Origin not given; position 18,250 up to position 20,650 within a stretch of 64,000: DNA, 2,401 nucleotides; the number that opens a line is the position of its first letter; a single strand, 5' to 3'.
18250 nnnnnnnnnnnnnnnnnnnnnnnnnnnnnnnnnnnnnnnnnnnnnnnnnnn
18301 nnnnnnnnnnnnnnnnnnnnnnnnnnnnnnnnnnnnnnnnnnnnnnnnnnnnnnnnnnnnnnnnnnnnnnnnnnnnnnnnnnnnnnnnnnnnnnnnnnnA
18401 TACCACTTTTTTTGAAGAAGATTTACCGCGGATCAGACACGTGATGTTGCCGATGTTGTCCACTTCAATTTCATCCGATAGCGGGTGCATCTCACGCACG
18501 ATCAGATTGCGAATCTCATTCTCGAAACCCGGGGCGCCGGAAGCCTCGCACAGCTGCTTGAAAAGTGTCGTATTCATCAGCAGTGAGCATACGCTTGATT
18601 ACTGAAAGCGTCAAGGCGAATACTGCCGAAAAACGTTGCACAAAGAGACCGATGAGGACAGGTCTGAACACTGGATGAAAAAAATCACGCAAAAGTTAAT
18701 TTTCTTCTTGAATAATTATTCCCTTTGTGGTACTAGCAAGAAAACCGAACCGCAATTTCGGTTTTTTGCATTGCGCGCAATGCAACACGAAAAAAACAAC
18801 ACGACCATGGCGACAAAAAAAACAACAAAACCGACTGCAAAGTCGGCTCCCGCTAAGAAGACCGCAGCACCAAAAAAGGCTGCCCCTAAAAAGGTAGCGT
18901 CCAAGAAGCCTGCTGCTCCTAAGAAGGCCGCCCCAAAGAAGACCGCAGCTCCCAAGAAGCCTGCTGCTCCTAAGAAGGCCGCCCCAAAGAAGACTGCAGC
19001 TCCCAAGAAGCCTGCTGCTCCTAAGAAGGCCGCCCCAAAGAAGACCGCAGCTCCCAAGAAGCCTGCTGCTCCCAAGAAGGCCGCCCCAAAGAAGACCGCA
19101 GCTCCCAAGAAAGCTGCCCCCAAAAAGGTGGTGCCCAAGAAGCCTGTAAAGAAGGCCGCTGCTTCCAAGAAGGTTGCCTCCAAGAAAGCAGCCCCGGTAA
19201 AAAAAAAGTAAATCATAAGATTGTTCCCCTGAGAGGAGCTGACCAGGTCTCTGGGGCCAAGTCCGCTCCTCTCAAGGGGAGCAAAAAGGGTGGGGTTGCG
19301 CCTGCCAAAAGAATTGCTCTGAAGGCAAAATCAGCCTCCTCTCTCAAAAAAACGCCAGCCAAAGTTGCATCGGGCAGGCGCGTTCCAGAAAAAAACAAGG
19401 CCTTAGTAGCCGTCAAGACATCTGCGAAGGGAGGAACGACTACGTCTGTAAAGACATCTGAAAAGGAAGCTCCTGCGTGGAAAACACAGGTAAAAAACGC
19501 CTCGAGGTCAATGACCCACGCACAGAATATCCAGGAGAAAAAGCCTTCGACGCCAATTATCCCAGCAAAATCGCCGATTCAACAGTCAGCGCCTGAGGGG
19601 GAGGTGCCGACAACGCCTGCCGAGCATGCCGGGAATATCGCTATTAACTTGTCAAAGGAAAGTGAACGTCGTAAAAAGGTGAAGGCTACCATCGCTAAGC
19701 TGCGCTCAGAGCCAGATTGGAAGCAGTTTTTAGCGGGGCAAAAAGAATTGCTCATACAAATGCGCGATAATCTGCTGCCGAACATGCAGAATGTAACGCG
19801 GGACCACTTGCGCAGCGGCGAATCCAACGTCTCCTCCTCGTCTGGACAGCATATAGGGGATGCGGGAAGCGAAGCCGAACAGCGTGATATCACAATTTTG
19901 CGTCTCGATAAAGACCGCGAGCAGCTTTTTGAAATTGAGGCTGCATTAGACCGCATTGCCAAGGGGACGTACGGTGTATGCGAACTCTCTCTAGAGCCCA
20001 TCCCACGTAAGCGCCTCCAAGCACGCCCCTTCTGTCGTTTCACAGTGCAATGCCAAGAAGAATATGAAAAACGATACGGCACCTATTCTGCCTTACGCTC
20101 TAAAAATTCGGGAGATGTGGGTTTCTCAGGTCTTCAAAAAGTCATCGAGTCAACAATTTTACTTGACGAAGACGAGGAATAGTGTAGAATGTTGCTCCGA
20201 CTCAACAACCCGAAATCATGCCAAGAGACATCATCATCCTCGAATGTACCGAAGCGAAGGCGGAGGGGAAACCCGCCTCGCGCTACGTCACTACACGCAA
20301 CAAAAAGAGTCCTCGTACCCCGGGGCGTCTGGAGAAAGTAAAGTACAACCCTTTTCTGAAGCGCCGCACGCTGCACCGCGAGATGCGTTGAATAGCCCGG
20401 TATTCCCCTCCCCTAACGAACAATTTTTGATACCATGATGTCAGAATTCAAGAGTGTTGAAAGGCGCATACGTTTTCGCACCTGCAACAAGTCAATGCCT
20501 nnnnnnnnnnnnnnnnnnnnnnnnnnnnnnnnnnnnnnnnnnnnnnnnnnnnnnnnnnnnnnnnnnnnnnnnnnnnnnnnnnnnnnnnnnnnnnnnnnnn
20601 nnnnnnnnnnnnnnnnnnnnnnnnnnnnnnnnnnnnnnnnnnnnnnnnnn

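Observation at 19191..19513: A9 run joins the H1-like ORF to a start-less open frame leading into the DksA-like ORF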

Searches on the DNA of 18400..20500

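Call 33: search_rna_families(source=window, start=18400, end=20500, threshold=evalue, max_evalue=1)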
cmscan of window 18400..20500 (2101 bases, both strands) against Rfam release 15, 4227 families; matches with E-value up to 1: 0.
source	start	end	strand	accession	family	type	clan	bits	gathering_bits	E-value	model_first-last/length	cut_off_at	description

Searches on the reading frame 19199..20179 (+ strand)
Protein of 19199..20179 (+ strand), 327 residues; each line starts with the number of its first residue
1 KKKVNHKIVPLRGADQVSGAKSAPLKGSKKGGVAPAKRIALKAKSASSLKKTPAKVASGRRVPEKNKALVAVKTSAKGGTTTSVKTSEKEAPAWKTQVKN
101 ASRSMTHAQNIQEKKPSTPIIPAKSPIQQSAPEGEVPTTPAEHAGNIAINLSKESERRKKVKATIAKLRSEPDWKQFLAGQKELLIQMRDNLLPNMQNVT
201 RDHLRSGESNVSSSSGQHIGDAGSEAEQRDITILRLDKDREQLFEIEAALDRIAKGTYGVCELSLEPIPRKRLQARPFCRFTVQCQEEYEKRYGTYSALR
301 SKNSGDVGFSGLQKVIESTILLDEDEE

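Call 7: search_protein_families(library=pfam, proteins=[window:19199-20179:+], max_evalue=0.1)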
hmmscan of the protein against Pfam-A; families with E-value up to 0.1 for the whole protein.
window:19199-20179:+ (327 aa): 1 family
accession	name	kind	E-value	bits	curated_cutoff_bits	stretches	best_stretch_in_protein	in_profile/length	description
PF01258.23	zf-dskA_traR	-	1.7e-07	31.5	24.9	1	256-291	1-36/36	Prokaryotic dksA/traR C4-type zinc finger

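Call 8: search_protein_families(library=ncbifam, proteins=[window:19199-20179:+], max_evalue=0.1)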
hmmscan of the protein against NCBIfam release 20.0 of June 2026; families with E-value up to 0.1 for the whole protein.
window:19199-20179:+ (327 aa): 7 families
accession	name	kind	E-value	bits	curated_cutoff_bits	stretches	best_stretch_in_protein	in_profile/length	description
TIGR02890.1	bacill_yteA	subfamily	1.5e-15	57.6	134.4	1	181-291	6-119/159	regulatory protein, yteA family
NF033459.1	DksA_like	equivalog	1.7e-15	57.3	105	1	183-292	8-112/113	RNA polymerase-binding protein DksA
TIGR02420.1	dksA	equivalog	3.1e-13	50.1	115.5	1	182-287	10-109/110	RNA polymerase-binding protein DksA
TIGR02419.1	C4_traR_proteo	subfamily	7.2e-05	23.3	59.7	1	257-290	29-64/64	phage/conjugal plasmid C-4 type zinc finger protein, TraR family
NF008243.0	PRK11019.1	equivalog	0.00013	22.3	96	1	252-306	29-84/88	DksA/TraR family C4-type zinc finger protein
NF008045.0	PRK10778.1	equivalog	0.0012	19.1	289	1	221-290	74-143/151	RNA polymerase-binding protein DksA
TIGR03966.1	actino_HemFlav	equivalog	0.07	11.8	470.85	1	59-154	16-109/385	pre-mycofactocin synthase MftD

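Call 9: find_homologous_proteins(query=window:19199-20179:+)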
Query window:19199-20179:+ (327 aa): 361 proteins with E <= 0.001 among 2708 candidates; the best 120 are listed.
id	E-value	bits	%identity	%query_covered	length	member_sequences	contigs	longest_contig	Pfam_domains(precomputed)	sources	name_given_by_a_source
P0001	1.7e-139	483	100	68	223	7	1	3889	PF01258.24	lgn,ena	-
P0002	1.2e-109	385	67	91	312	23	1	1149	PF01258.24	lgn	-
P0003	1.7e-106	374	88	58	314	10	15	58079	PF01258.24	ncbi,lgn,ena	-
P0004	4.7e-94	333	84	54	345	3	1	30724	PF01258.24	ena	-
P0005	1.7e-92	328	84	53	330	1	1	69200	PF01258.24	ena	-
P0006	2.3e-92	328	77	60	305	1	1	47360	PF01258.24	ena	-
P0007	2.0e-89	318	84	54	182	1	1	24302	PF01258.24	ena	-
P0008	4.5e-89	317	84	53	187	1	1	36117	PF01258.24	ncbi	-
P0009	8.7e-89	316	74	62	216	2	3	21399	PF01258.24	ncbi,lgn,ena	-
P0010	2.0e-85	305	79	54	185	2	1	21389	PF01258.24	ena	-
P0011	2.6e-85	305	81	50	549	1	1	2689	PF05656.21,PF01258.24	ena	-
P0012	3.8e-84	301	77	54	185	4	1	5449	PF01258.24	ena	-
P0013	1.3e-80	289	69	58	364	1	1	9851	PF01258.24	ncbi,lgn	-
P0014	7.3e-76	274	49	91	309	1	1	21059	PF01258.24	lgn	-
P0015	1.0e-75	273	61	65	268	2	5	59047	PF01258.24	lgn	-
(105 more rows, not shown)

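Call 12: find_encoding_contigs(protein=P0003, flank=3000, max_places=4)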
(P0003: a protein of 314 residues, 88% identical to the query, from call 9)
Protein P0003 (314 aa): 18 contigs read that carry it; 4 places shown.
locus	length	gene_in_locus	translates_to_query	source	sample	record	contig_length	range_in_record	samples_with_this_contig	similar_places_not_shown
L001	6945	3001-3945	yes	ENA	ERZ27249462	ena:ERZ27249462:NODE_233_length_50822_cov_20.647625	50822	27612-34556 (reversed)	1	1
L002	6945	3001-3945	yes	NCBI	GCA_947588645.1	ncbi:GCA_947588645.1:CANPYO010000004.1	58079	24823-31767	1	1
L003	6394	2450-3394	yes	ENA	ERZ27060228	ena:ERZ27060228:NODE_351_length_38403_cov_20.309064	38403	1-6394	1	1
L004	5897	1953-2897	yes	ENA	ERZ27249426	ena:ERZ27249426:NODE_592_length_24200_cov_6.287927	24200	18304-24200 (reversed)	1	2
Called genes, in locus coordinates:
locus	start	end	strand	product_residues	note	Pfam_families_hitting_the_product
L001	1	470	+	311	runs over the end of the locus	-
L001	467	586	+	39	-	-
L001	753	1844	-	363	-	PF04389:Peptidase_M28 (faint), PF05343:Peptidase_M42, PF01546:Peptidase_M20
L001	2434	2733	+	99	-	-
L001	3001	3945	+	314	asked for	PF01258:zf-dskA_traR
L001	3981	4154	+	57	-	PF00471:Ribosomal_L33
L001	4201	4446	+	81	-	PF01084:Ribosomal_S18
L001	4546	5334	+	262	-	PF02649:GCHY-1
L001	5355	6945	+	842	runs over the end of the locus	-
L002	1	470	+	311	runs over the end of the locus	-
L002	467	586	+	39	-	-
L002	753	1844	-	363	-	PF04389:Peptidase_M28 (faint), PF05343:Peptidase_M42, PF01546:Peptidase_M20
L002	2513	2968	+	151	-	-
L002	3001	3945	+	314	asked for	PF01258:zf-dskA_traR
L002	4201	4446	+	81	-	PF01084:Ribosomal_S18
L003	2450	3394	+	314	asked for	PF01258:zf-dskA_traR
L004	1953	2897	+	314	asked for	PF01258:zf-dskA_traR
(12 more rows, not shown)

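Call 13: find_encoding_contigs(protein=P0001, flank=3000, max_places=6)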
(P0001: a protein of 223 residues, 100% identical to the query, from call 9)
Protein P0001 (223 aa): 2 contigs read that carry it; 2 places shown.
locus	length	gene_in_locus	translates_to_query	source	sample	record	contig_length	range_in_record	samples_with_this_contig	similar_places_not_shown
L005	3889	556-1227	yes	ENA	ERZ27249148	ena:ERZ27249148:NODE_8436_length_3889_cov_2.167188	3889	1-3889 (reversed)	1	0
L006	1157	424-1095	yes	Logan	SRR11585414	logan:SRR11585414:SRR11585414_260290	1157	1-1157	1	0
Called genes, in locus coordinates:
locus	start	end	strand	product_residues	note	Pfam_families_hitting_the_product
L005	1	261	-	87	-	?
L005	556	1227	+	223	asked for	PF01258:zf-dskA_traR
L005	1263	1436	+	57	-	PF00471:Ribosomal_L33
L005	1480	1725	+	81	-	PF01084:Ribosomal_S18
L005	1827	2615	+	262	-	PF02649:GCHY-1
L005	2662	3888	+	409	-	?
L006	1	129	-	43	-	?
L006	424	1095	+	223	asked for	PF01258:zf-dskA_traR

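Call 14: find_encoding_contigs(protein=P0002, flank=3000, max_places=4)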
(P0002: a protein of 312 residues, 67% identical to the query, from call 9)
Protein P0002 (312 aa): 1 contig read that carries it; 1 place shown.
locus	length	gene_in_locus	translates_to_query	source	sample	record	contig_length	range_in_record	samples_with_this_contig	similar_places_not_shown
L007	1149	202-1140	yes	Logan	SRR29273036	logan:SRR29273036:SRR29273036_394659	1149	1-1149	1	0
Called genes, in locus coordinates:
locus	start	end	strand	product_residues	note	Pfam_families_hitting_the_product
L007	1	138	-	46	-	?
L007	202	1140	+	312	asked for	PF01258:zf-dskA_traR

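Call 73: list_cluster_members(proteins=[P0001, P0002, P0003])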
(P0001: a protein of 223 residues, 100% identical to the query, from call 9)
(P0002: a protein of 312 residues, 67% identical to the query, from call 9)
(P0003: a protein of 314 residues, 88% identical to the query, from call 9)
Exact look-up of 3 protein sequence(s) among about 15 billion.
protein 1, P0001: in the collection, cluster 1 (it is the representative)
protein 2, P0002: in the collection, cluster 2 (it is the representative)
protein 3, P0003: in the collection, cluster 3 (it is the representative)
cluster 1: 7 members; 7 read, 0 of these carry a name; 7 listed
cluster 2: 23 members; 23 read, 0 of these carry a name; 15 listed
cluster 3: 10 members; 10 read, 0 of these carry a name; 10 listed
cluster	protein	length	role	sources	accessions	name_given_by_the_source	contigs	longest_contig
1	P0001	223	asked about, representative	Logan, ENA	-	-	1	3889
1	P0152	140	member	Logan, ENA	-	-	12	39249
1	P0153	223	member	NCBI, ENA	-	-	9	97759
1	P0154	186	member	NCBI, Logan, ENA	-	-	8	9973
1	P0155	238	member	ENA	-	-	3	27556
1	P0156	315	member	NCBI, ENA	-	-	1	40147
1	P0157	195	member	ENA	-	-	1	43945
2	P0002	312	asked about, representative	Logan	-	-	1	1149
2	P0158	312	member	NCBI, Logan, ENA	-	-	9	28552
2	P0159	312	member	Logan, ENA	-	-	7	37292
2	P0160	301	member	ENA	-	-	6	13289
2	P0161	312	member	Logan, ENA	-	-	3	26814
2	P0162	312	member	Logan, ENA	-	-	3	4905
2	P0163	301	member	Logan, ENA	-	-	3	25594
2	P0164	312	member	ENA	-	-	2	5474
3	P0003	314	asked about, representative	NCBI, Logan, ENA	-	-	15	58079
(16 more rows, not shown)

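Call 74: predict_structure(alignment_id=A2)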
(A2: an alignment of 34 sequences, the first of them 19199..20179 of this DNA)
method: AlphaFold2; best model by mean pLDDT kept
length: 327 residues; sequences in the alignment: 34
mean_pLDDT: 55.4   pTM: 0.36
mean pLDDT of the five models: 55.4, 55.0, 53.3, 49.5, 48.2
residues with pLDDT >= 90: 0; 70-90: 66; 50-70: 118; < 50: 143
segments of 3 or more residues with pLDDT < 50: 10-23, 42-53, 57-62, 74-76, 78-86, 96-98, 100-113, 259-286, 297-301, 303-310, 319-327
pLDDT, mean of each block of 10 residues (from residue 1): 57 41 49 51 48 47 50 49 48 51 44 49 50 50 51 61 71 81 80 76 65 55 68 74 77 63 40 36 48 50 48 51 43
secondary structure, 60 per line:
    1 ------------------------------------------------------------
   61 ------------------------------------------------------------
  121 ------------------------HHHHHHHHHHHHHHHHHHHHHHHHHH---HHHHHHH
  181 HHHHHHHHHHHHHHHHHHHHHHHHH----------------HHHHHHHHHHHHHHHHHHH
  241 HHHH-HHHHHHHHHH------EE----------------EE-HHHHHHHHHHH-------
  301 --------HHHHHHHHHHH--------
elements in order: H145-170 H174-205 H222-244 H246-255 H283-293 H309-319
